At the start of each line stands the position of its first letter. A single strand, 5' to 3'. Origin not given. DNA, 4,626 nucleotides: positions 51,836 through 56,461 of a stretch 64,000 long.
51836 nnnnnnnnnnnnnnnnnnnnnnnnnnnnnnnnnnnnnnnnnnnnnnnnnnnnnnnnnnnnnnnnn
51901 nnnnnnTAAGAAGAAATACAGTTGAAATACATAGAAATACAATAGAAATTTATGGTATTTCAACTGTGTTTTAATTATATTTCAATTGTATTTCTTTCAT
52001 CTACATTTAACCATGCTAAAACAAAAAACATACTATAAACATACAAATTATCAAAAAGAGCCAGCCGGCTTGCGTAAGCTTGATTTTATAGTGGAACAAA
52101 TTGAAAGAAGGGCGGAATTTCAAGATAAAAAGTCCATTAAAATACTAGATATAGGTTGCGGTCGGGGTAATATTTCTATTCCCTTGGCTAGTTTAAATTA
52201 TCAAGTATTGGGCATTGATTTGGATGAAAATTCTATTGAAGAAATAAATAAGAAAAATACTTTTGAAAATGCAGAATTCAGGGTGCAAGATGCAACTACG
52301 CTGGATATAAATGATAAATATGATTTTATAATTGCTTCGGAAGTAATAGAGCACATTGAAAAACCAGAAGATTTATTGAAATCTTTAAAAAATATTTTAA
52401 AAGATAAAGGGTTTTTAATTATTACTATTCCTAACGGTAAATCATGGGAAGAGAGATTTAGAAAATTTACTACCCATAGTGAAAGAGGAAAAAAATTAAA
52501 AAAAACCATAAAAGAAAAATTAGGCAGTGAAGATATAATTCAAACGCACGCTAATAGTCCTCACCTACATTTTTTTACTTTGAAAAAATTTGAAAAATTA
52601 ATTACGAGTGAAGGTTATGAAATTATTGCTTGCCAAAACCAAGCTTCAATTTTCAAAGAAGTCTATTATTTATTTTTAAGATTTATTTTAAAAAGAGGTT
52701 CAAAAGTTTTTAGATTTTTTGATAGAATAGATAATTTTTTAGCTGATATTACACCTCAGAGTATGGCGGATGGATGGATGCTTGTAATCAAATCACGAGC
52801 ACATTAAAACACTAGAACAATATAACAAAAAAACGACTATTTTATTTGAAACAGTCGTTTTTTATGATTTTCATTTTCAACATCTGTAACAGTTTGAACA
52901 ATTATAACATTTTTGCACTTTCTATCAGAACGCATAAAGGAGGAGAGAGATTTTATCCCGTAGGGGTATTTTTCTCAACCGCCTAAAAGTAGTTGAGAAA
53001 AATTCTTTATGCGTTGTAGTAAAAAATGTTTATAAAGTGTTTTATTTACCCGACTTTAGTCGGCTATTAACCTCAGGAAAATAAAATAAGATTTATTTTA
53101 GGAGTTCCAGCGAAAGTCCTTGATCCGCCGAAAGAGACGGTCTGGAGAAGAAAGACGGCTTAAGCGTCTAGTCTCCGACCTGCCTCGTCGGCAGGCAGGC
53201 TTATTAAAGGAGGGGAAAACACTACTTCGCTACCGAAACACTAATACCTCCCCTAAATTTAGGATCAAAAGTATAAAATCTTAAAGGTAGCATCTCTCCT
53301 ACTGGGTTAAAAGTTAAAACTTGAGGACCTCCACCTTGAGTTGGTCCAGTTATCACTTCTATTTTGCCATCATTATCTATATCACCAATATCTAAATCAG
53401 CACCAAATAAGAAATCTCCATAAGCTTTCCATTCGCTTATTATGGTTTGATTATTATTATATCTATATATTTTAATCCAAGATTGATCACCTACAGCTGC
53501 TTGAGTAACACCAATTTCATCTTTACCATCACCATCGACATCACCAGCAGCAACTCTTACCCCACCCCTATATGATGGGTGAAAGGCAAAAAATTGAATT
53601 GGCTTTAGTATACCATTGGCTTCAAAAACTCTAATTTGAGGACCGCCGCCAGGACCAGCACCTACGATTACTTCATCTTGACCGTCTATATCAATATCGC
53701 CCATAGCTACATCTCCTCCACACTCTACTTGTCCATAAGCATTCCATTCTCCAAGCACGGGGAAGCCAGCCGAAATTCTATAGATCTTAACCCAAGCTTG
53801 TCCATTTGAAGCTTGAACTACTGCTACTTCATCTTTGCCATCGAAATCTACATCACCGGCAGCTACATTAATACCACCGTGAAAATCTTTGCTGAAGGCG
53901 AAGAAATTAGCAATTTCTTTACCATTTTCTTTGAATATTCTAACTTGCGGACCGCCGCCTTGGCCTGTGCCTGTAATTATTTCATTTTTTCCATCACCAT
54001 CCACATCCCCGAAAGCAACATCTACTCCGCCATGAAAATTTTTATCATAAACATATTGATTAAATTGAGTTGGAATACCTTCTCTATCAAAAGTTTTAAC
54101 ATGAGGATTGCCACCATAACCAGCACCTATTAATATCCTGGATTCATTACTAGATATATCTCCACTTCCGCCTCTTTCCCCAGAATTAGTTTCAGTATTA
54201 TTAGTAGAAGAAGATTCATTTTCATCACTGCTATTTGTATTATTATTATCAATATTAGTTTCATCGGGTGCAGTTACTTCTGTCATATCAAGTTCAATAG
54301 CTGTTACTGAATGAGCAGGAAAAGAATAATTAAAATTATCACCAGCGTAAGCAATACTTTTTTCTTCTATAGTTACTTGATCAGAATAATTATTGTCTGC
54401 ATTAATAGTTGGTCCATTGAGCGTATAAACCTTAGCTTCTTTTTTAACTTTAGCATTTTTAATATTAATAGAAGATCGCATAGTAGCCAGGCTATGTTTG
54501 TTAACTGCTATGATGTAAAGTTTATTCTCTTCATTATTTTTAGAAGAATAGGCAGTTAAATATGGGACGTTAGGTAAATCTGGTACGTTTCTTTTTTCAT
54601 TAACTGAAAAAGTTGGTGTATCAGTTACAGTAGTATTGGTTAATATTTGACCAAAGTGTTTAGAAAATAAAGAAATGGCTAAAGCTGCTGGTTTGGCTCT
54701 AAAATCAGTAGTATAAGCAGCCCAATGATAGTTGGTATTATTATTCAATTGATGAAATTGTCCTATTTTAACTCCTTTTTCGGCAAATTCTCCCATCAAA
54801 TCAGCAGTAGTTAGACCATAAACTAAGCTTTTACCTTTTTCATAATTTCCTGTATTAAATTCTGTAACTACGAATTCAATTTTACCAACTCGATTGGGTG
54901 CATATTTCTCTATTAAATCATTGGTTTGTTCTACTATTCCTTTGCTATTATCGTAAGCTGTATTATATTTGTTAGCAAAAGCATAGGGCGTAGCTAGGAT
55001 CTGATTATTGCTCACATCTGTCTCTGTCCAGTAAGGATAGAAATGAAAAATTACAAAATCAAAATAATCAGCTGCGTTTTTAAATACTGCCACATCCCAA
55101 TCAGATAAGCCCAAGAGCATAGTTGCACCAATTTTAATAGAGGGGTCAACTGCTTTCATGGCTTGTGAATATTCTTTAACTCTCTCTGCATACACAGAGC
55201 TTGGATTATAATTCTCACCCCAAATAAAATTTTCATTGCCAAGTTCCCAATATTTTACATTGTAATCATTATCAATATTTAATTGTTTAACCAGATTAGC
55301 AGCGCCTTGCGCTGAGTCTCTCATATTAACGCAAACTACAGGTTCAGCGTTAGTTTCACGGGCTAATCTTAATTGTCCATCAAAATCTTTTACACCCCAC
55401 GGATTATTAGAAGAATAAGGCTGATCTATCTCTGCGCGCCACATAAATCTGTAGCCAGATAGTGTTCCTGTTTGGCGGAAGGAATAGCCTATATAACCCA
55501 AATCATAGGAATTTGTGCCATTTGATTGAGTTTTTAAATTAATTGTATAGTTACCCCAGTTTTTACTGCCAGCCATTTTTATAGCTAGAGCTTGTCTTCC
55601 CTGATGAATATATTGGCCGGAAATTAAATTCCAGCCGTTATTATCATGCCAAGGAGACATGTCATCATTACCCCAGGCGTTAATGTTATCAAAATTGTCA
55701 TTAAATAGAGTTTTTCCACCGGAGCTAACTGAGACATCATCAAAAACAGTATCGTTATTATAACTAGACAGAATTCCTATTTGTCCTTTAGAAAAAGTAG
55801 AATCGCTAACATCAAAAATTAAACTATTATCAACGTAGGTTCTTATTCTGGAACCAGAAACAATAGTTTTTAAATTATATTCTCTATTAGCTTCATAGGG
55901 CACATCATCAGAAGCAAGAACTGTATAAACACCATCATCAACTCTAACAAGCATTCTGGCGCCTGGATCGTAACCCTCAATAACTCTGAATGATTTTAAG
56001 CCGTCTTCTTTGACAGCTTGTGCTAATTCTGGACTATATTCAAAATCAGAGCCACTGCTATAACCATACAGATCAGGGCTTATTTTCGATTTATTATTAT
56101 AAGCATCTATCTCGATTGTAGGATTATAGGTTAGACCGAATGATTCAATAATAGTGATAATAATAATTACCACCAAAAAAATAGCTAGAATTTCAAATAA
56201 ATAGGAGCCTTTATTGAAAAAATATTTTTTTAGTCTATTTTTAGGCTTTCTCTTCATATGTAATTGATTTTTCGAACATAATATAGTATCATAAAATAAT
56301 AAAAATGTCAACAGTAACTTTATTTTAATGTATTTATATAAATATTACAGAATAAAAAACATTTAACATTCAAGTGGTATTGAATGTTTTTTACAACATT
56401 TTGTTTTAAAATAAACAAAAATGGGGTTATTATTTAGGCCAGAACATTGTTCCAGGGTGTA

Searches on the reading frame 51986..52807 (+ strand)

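Call 52: search_protein_families(library=pfam, proteins=[window:51986-52807:+], max_evalue=0.00001)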
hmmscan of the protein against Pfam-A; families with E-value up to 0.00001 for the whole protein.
window:51986-52807:+ (273 aa): 13 families
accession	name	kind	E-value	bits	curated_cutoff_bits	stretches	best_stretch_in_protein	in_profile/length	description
PF13489.12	Methyltransf_23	-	1.4e-23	83.9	27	1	38-214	12-162/164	Methyltransferase domain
PF13847.12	Methyltransf_31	-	4.3e-21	75.6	27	1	48-157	2-114/145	Methyltransferase domain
PF08241.18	Methyltransf_11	-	1.9e-19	70.5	21.2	1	54-146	1-95/95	Methyltransferase domain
PF13649.12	Methyltransf_25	-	4e-18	66.3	27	1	53-142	1-97/97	Methyltransferase domain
PF08242.18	Methyltransf_12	-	9e-17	62.1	30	1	54-144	1-98/98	Methyltransferase domain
PF03848.20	TehB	-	1.2e-11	44.9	20.4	1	49-138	30-124/193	Tellurite resistance protein TehB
PF02353.26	CMAS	-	3.1e-10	40.3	27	1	9-207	28-234/273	Mycolic acid cyclopropane synthetase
PF07021.18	MetW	-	4.3e-09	36.7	21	1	50-210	14-159/193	Methionine biosynthesis protein MetW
PF05401.17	NodS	-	9.4e-09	35.8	24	1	46-138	40-133/201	Nodulation protein S (NodS)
PF05175.20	MTS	-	1.2e-07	31.9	23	1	45-157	27-149/170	Methyltransferase small domain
PF06325.19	PrmA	-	2.2e-07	31.1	22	1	46-146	158-258/296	Ribosomal protein L11 methyltransferase (PrmA)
PF05219.18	DREV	-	3.3e-07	30.2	26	1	39-147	84-187/265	DREV methyltransferase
PF10294.15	Methyltransf_16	-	4.3e-06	27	21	0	27-158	24-167/174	Lysine methyltransferase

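Call 53: search_protein_families(library=ncbifam, proteins=[window:51986-52807:+], max_evalue=0.001)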
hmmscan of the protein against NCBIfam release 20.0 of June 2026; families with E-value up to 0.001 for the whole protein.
window:51986-52807:+ (273 aa): 53 families (the best 25 are shown)
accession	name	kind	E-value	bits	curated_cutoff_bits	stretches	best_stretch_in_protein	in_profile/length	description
TIGR01983.1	UbiG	equivalog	4.3e-23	81.8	102.95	1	31-150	29-155/228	bifunctional 2-polyprenyl-6-hydroxyphenol methylase/3-demethylubiquinol 3-O-methyltransferase UbiG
TIGR04345.1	ovoA_Cterm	equivalog_domain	3.9e-18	65.8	170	2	83-188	105-205/242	putative 4-mercaptohistidine N1-methyltransferase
TIGR02072.1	BioC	equivalog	5.7e-15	55.8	184.95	1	14-162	7-148/244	malonyl-ACP O-methyltransferase BioC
NF045667.1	MTase_DVU1556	equivalog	9.9e-14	51.3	155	1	48-239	21-185/213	DVU_1556 family methyltransferase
NF008992.0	PRK12335.1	equivalog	3.2e-13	49.5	303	1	45-147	118-224/289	SAM-dependent methyltransferase TehB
NF043040.1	corrin_prot_MT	hypoth_equivalog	1.9e-12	47.1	180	1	47-146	39-147/216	corrinoid protein-associated methyltransferase CpaM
NF008405.0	PRK11207.1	equivalog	3.4e-12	46.3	218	1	49-146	30-132/198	tellurite resistance methyltransferase TehB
TIGR02021.1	BchM-ChlM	equivalog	3.6e-12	46.2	158.9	1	48-138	53-144/218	magnesium protoporphyrin IX methyltransferase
TIGR00477.1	tehB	equivalog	2.2e-11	43.5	219.5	1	49-143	73-171/238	tellurite resistance methyltransferase TehB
TIGR02081.1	metW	equivalog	2.6e-10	40.2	189.5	1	51-213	15-162/194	methionine biosynthesis protein MetW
NF001786.0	PRK00517.2-4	equivalog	6.4e-10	38.6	327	1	47-147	141-239/277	50S ribosomal protein L11 methyltransferase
NF008264.0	PRK11036.1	equivalog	3.6e-09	36.5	366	1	37-148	32-149/261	tRNA uridine 5-oxyacetic acid(34) methyltransferase CmoM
NF002463.0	PRK01683.1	equivalog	4.4e-09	36.3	297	1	44-152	26-134/258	trans-aconitate 2-methyltransferase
TIGR01934.1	MenG_MenH_UbiE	subfamily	1.9e-08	33.9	158.35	1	45-147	35-142/223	ubiquinone/menaquinone biosynthesis methyltransferase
NF008686.0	PRK11705.1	equivalog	3.1e-08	33.1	400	1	9-150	134-270/383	cyclopropane fatty acyl phospholipid synthase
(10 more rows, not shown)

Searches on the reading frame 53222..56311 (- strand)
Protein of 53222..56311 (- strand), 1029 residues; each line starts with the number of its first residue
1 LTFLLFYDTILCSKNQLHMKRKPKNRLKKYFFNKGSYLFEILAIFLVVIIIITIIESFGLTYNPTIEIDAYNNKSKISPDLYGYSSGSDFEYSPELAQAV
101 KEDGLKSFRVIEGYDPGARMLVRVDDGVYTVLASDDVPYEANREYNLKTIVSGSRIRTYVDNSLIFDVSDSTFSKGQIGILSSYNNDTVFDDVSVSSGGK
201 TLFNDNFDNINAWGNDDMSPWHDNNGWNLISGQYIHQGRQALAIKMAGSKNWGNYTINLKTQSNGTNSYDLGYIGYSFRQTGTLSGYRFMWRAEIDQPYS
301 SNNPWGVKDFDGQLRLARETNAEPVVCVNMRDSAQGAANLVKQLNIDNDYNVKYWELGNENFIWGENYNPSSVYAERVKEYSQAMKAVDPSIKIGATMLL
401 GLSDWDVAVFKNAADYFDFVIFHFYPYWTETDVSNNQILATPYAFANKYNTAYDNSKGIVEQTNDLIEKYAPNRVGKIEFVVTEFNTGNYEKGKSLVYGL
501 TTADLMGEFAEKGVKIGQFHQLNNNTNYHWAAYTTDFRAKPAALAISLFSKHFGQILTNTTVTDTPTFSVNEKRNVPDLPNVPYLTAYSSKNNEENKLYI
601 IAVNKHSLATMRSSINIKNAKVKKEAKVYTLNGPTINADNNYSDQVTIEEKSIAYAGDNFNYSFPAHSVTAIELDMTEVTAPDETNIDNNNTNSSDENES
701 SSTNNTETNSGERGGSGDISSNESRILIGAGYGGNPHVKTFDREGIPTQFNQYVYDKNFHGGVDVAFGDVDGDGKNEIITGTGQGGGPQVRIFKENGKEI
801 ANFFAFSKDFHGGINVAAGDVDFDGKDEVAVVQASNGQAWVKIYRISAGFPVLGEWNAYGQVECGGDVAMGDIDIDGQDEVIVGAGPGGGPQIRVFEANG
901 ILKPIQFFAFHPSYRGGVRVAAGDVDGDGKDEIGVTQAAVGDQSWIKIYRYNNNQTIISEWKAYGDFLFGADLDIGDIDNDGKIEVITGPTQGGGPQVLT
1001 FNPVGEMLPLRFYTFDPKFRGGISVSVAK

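Call 52: search_protein_families(library=pfam, proteins=[window:53222-56311:-], max_evalue=0.00001)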
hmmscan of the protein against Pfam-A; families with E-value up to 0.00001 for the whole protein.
window:53222-56311:- (1029 aa): 2 families
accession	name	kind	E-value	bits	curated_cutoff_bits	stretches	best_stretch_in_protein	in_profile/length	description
PF13517.12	FG-GAP_3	-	2e-18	67.2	26.9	2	769-831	1-61/61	FG-GAP-like repeat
PF01839.29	FG-GAP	-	1.1e-12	48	22.1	0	762-786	2-26/37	FG-GAP repeat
